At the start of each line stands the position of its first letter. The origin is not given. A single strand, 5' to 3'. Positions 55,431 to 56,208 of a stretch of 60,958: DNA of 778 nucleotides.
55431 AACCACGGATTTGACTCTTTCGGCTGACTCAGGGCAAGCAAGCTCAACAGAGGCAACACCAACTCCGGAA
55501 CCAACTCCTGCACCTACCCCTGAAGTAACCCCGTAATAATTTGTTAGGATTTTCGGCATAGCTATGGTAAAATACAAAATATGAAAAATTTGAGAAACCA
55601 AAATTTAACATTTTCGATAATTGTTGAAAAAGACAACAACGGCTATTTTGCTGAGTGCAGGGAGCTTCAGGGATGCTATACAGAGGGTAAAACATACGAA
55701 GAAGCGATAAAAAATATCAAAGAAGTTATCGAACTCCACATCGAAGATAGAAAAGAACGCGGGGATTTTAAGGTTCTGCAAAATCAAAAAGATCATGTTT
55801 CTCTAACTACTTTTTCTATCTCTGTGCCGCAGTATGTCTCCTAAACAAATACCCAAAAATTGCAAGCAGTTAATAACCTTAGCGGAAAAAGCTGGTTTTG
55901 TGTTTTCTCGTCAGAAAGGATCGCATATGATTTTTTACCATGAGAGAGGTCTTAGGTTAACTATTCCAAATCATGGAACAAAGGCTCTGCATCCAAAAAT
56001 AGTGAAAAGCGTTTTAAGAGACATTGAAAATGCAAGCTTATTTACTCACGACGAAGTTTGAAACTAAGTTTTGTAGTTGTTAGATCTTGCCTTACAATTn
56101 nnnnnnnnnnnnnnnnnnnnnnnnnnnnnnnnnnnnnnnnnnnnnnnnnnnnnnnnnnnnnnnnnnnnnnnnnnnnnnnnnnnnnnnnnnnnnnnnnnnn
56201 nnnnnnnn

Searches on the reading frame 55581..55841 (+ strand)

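Call 16: search_protein_families(library=pfam, proteins=[window:55581-55841:+])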
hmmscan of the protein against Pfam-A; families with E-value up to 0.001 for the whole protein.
window:55581-55841:+ (87 aa): 2 families
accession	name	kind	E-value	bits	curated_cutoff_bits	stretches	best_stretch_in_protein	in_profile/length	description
PF15919.11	HicB_lk_antitox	-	5.1e-08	33.5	27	1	11-62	1-53/123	HicB_like antitoxin of bacterial toxin-antitoxin system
PF21748.3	UPF0150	-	2e-07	31.3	27.3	1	17-57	16-56/64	UPF0150-like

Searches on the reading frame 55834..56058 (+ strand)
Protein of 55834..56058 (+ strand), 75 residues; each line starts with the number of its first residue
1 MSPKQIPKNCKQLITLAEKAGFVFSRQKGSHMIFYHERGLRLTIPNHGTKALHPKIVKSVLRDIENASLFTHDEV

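Call 16: search_protein_families(library=pfam, proteins=[window:55834-56058:+])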
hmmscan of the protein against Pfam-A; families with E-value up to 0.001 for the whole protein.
window:55834-56058:+ (75 aa): 1 family
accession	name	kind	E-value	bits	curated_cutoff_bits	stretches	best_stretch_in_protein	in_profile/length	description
PF07927.17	HicA_toxin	-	2.2e-16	60.1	27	1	11-64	2-56/58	HicA toxin of bacterial toxin-antitoxin,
